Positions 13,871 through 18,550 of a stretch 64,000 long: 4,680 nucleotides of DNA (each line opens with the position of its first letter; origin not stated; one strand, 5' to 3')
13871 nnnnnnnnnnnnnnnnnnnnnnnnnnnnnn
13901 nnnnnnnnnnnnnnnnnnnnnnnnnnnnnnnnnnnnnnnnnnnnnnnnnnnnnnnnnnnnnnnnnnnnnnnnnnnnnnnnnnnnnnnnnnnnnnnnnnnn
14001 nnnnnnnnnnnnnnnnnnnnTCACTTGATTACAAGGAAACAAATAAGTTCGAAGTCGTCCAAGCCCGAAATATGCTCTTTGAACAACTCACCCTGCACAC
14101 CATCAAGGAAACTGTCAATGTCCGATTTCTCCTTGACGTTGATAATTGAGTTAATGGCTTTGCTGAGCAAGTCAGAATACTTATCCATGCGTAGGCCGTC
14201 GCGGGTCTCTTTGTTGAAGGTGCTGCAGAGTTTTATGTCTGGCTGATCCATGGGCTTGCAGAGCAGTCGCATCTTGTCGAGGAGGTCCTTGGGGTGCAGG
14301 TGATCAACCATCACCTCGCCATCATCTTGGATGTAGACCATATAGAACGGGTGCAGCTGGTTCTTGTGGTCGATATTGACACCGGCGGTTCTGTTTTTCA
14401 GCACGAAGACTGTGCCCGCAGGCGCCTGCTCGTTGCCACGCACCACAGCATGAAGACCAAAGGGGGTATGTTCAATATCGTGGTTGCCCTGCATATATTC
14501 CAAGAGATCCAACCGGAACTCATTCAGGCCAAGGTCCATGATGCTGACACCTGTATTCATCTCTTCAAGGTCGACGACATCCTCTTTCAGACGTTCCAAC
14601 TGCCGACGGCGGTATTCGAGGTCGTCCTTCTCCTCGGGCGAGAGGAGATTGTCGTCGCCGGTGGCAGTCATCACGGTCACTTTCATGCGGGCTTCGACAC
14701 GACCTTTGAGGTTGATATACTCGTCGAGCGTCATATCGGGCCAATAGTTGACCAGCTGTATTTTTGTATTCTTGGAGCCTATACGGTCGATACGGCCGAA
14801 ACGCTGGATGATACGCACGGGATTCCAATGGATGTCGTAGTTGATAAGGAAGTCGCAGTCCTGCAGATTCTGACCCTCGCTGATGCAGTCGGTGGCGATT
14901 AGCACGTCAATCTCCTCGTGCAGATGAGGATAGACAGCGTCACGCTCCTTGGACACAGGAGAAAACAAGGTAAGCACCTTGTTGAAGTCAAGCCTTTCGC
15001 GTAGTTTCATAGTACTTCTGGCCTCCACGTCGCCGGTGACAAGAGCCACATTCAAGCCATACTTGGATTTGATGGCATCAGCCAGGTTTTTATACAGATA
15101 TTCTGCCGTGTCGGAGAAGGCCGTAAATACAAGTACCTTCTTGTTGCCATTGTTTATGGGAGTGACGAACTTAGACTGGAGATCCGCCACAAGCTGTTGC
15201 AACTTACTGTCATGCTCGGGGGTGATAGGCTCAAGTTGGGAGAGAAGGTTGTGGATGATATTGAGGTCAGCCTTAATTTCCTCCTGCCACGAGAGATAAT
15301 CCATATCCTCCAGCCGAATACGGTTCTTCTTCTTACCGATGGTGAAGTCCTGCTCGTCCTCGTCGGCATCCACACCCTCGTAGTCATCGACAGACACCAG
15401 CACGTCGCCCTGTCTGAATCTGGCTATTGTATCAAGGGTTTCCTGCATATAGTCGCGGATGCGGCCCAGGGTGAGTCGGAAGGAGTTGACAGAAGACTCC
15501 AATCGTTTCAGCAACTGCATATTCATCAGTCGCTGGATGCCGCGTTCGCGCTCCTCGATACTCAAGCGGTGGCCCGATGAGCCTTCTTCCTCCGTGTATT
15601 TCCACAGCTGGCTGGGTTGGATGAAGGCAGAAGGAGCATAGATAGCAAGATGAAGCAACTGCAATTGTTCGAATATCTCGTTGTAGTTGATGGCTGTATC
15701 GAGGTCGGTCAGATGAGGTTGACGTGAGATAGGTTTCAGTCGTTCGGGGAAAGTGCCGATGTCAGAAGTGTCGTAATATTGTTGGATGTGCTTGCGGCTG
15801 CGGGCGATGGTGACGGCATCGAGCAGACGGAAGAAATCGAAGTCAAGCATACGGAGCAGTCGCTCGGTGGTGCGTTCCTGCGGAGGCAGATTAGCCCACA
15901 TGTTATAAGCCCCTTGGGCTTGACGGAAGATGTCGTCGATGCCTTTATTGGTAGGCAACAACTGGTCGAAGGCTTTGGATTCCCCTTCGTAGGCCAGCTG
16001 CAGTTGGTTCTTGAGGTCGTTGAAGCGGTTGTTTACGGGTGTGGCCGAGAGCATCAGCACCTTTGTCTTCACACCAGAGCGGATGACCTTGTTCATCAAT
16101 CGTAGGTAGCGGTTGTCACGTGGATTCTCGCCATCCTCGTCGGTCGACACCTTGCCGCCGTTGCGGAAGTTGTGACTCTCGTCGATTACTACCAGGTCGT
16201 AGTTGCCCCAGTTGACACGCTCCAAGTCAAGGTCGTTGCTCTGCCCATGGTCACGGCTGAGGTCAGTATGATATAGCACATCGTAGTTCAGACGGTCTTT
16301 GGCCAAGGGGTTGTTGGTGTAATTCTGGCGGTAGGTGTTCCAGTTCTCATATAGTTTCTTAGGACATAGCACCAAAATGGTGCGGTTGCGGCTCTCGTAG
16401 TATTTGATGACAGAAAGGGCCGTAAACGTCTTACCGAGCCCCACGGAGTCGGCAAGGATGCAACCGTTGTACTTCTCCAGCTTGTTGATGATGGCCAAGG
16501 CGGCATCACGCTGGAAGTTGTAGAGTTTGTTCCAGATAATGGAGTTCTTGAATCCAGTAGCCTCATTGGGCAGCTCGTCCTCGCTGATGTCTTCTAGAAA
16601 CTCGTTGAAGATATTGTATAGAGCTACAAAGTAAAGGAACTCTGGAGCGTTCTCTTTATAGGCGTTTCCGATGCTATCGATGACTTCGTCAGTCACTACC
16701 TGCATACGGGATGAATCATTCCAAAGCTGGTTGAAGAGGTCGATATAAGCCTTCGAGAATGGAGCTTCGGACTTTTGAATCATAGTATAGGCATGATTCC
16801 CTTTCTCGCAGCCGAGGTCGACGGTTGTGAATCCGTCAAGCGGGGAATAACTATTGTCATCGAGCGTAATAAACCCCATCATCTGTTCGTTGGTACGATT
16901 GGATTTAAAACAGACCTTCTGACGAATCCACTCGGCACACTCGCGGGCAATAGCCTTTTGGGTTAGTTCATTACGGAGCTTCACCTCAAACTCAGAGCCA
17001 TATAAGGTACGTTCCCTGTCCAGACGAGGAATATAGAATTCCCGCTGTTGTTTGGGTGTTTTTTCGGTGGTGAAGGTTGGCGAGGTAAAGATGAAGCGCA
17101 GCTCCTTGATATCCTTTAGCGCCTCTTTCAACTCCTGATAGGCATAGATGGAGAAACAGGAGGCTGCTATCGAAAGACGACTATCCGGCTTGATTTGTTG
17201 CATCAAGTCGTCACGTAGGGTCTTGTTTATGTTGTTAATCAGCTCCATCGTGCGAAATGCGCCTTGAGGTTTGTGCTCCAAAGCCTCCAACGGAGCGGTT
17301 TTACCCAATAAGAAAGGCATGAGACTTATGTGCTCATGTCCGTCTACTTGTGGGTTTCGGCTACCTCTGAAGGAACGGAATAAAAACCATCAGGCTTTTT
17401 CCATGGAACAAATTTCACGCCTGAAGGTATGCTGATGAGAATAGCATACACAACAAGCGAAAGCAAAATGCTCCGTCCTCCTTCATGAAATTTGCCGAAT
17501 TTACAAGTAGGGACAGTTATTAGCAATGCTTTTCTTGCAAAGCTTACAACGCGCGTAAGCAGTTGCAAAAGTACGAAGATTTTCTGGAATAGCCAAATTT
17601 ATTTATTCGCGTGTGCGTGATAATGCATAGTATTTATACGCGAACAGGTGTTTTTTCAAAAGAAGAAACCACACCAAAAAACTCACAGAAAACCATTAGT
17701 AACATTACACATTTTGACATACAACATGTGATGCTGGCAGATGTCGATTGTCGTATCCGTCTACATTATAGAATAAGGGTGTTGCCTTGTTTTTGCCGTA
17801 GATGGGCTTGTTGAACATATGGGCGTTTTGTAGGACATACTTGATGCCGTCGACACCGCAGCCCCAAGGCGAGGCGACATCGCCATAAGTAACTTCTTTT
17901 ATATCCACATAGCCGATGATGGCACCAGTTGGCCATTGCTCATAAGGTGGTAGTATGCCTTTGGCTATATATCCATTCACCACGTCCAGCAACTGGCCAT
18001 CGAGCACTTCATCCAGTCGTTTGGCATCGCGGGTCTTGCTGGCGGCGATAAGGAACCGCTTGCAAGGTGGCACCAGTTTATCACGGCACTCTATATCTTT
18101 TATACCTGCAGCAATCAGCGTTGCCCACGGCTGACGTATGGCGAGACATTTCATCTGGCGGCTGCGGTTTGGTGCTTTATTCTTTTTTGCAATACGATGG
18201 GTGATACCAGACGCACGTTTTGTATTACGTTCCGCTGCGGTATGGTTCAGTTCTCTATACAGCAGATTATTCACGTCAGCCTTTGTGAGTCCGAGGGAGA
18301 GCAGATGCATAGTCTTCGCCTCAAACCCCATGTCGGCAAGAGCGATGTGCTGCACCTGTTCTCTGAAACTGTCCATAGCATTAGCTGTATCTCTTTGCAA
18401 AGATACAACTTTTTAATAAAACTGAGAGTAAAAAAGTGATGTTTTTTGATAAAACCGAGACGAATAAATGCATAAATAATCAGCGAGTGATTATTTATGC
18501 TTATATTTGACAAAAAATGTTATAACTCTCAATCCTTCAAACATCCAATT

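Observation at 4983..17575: Composite defence operon: SNF2 helicase-DUF4391-orf92-Mod-[HEPN-like]-[AlbA_2/Schlafen-like]-Res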

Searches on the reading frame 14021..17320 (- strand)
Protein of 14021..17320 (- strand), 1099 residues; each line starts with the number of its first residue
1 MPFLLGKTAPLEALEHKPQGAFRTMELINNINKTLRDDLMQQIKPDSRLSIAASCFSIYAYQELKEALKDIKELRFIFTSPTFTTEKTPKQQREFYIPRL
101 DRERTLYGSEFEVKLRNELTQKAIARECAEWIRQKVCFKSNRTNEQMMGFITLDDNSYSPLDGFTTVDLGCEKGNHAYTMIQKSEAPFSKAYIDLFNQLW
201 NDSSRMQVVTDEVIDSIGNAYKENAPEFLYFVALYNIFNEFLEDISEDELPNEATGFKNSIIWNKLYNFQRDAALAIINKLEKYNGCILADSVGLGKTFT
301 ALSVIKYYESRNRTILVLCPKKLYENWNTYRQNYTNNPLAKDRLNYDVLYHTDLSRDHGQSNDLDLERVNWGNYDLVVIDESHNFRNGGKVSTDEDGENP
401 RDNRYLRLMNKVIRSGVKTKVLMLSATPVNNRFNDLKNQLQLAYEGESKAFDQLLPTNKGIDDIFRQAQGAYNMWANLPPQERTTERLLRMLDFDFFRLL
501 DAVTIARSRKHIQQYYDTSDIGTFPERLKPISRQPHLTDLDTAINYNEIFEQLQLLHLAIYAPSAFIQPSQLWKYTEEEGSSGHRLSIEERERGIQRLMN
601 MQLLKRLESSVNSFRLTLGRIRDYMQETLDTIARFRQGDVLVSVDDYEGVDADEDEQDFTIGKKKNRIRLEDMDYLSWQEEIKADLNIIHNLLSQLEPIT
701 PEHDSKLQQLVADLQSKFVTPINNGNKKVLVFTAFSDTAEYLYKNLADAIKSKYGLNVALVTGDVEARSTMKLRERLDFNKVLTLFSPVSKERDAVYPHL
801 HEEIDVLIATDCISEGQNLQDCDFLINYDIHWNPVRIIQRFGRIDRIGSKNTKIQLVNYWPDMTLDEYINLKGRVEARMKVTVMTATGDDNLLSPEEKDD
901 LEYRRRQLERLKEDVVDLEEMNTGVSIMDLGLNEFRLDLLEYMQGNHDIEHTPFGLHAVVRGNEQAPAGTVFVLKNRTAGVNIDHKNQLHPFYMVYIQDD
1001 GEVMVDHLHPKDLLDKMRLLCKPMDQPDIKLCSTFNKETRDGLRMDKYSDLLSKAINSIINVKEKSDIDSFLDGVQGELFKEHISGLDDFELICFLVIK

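Call 3: search_protein_families(library=pfam, proteins=[window:14021-17320:-], max_evalue=0.01)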
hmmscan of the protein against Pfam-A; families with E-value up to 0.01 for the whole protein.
window:14021-17320:- (1099 aa): 4 families
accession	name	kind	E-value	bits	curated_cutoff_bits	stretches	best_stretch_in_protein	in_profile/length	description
PF00271.37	Helicase_C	-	1.6e-16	61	23.5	1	723-848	12-110/110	Helicase conserved C-terminal domain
PF00176.29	SNF2-rel_dom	-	3.5e-12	46.5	24.9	1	278-442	9-177/290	SNF2-related domain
PF04851.21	ResIII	-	6.8e-09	36.3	22.5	1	265-428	3-162/164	Type III restriction enzyme, res subunit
PF20720.3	nSTAND3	-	0.0002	21.5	27.2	0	275-329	8-63/155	Novel STAND NTPase 3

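Call 4: search_protein_families(library=padloc, proteins=[window:14021-17320:-], max_evalue=0.01)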
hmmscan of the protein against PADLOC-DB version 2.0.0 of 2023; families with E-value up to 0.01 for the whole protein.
window:14021-17320:- (1099 aa): 47 families (the best 25 are shown)
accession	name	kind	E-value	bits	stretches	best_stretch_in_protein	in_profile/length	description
PDLC01075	C3a139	-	7.3e-126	419.7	1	25-1097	2-946/948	HKD+Snf2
PDLC02621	DrmD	-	3e-38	129.7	2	588-862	388-638/1040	DrmD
PDLC02623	DrmD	-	3.4e-33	112.5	2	770-882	541-656/1040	DrmD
PDLC02619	DrmD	-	4.7e-33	112.4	2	648-854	344-540/872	DrmD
PDLC02500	BrxHI|BrxHII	-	2.3e-26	90.6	2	581-859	355-584/933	BrxHI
PDLC02193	PLD_Helicase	-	1.9e-25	87.2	1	679-881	645-833/905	-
PDLC00659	HmaA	-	1.8e-24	83.7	1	605-851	396-614/1176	SNF2 helicase / DEAD-box helicase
PDLC03830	ZacC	-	3.5e-24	83.5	3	369-438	239-298/1019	-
PDLC02843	DpdE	-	6.1e-21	72.1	2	265-433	158-302/1091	DpdE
PDLC02572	DrmA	-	3.5e-20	69.6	2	597-854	394-628/1043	DrmA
PDLC02632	DrmD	-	2e-19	67.5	2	597-856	397-633/662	DrmD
PDLC04556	PDC-M27C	-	1.6e-18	64.5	3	273-337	43-110/892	-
PDLC02504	BrxHI|BrxHII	-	2.3e-17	60.2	2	603-864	376-597/971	BrxHII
PDLC02620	DrmD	-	4.7e-16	55.9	1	600-852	367-582/1060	DrmD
PDLC02625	DrmD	-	1.3e-15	55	1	594-891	145-414/792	DrmD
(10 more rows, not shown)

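Call 5: search_protein_families(library=ncbifam, proteins=[window:14021-17320:-], max_evalue=0.001)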
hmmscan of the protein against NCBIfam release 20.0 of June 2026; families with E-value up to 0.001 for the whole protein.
window:14021-17320:- (1099 aa): 17 families
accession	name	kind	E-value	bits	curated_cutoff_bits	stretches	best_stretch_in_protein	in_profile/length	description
NF038317.1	DISARM_DrmD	equivalog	2.5e-45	155.2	610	2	589-865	373-626/1021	DISARM system SNF2-like helicase DrmD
NF042964.1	phospholipD_antiphage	equivalog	2.5e-35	122.1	1100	3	674-880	637-824/895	phospholipase D-like domain-containing anti-phage protein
NF038318.1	DISARM_DrmD_b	equivalog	1.3e-32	112.9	950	2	670-854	355-537/868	DISARM system SNF2-like helicase DrmD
NF041062.1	DpdE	equivalog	4.8e-26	91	500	2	266-433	154-302/1048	protein DpdE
NF003426.0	PRK04914.1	equivalog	2.3e-12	46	576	1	801-855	545-598/959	RNA polymerase-associated protein RapA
NF041790.1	anti-phage_ZorD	equivalog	5.9e-10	37.7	1500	1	282-333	602-656/1035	type I Zorya anti-phage system protein ZorD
NF053675.1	pilus_reg_Snf2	equivalog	6.8e-10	37.7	1100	1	247-335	566-654/1029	pilus expression-regulating Snf2 family helicase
NF010337.0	PRK13766.1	equivalog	1e-09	37.1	610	1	692-893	336-511/781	Hef nuclease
NF008394.0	PRK11192.1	equivalog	2.6e-08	33.1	507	1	796-865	290-358/441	ATP-dependent RNA helicase SrmB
NF053631.1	RNA_helic_CshA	equivalog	1.6e-06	27.3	646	1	799-868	282-352/434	degradosome RNA helicase CshA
TIGR04095.1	dnd_restrict_1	equivalog_domain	1.9e-06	27.2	600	0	266-339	9-82/451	DNA phosphorothioation system restriction enzyme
TIGR02621.3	cas3_GSU0051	exception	1.9e-06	27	400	1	702-913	252-441/854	type I-G CRISPR-associated helicase/endonuclease Cas3g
NF058637.1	helic_SCO1167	equivalog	2e-06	26.2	1200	1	285-329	489-536/932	SCO1167/SCO6262 family helicase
NF008744.0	PRK11776.1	equivalog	2.1e-05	23.3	524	1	791-859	279-348/460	ATP-dependent RNA helicase DbpA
NF053711.1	RNA_heli_RhlE1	exception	0.00028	19.8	750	1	800-858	291-349/434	RNA helicase RhlE1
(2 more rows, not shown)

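Call 87: search_solved_structures(query=window:14021-17248:-, max_evalue=0.001)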
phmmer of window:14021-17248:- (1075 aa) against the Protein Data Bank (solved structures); distinct sequences matched with E-value up to 0.001: 40.
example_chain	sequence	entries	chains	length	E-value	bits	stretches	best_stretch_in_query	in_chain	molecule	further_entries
6ne3_W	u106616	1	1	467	4.8e-09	37.8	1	237-416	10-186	SWI/SNF-related matrix-associated actin-dependent regulator of chromatin subfamily A membe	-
8v4y_W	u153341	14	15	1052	5.2e-09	37.7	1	227-418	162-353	SWI/SNF-related matrix-associated actin-dependent regulator of chromatin subfamily A membe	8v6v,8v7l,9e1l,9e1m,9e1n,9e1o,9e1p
5hzr_A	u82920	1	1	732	6.7e-09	37.3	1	783-918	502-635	SNF2-family ATP dependent chromatin remodeling factor like protein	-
23cp_K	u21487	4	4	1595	3.1e-08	35.1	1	783-917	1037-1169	WD40 repeat-containing protein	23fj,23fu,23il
6pwf_K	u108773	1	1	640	8.2e-07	30.4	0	258-432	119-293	chromatin remodeling factor ISWI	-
6vz4_K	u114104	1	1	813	1.1e-06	30.1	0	783-886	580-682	Nuclear protein STH1/NPS1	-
6vzg_K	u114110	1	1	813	1.1e-06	30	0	783-886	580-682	Nuclear protein STH1/NPS1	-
6iy2_O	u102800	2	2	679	1.1e-06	30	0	783-879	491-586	Transcription regulatory protein SNF2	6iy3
5x0x_O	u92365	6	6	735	1.5e-06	29.5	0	783-878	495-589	Transcription regulatory protein SNF2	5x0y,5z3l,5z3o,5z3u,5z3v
7otq_K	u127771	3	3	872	1.6e-06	29.4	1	244-311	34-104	Chromodomain-helicase-DNA-binding protein 1-like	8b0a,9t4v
7epu_B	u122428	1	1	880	1.7e-06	29.4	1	244-311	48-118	Chromodomain-helicase-DNA-binding protein 1-like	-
7enn_K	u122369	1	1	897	1.8e-06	29.3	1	244-311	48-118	Chromodomain-helicase-DNA-binding protein 1-like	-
1fuk_A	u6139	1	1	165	2.6e-06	28.8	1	714-834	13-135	EUKARYOTIC INITIATION FACTOR 4A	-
5jxr_A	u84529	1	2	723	5.8e-06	27.6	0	255-432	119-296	Chromatin-remodeling complex ATPase-like protein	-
8so8_A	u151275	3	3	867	7.2e-06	27.3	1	766-827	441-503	RNA polymerase-associated protein RapA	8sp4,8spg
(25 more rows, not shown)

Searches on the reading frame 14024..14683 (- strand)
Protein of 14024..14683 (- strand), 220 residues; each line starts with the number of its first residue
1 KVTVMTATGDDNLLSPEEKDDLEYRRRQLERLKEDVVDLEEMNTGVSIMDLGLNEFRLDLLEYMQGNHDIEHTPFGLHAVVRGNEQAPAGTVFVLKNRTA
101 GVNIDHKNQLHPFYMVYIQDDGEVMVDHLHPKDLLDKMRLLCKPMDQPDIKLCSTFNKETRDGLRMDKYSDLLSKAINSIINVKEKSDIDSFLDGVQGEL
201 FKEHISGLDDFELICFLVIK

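Call 94: search_protein_families(library=pfam, proteins=[window:14024-14683:-], max_evalue=10)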
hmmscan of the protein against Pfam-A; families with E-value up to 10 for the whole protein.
window:14024-14683:- (220 aa): 0 families

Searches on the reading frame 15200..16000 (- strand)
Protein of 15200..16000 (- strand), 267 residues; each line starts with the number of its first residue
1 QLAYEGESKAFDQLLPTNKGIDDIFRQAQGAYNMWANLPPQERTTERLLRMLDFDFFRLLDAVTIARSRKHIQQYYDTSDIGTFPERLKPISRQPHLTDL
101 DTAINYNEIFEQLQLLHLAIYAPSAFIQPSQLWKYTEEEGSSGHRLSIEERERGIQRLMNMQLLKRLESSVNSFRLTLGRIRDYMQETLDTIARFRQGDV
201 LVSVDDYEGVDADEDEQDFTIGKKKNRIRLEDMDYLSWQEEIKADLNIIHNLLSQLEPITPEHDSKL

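Call 94: search_protein_families(library=pfam, proteins=[window:15200-16000:-], max_evalue=10)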
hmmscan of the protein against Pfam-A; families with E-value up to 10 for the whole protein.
window:15200-16000:- (267 aa): 0 families

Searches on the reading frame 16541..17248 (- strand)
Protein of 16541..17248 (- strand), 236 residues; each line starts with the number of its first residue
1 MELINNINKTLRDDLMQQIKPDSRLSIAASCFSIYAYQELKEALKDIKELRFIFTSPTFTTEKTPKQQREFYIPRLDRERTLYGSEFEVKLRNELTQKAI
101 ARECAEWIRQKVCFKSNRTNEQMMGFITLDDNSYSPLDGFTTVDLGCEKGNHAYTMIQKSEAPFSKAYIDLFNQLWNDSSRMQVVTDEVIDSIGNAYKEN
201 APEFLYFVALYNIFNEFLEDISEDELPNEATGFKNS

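Call 94: search_protein_families(library=pfam, proteins=[window:16541-17248:-], max_evalue=10)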
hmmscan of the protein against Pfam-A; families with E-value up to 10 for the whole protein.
window:16541-17248:- (236 aa): 1 family
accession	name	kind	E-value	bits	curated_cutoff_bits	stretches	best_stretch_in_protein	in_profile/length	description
PF08350.17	FilR1_middle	-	0.11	13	27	1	164-205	25-67/128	Methanogenesis regulatory protein FilR1, middle domain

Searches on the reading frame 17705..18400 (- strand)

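Call 3: search_protein_families(library=pfam, proteins=[window:17705-18400:-], max_evalue=0.01)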
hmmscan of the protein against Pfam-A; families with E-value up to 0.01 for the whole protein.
window:17705-18400:- (231 aa): 1 family
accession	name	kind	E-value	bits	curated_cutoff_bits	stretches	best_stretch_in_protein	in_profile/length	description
PF04266.20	ASCH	-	4.7e-05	24.5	21.2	1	86-172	1-55/103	ASCH domain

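Call 4: search_protein_families(library=padloc, proteins=[window:17705-18400:-], max_evalue=0.01)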
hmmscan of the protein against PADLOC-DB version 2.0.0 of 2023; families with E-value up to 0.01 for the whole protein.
window:17705-18400:- (231 aa): 0 families

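Call 5: search_protein_families(library=ncbifam, proteins=[window:17705-18400:-], max_evalue=0.001)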
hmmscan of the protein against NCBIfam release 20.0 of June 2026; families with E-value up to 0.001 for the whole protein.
window:17705-18400:- (231 aa): 0 families
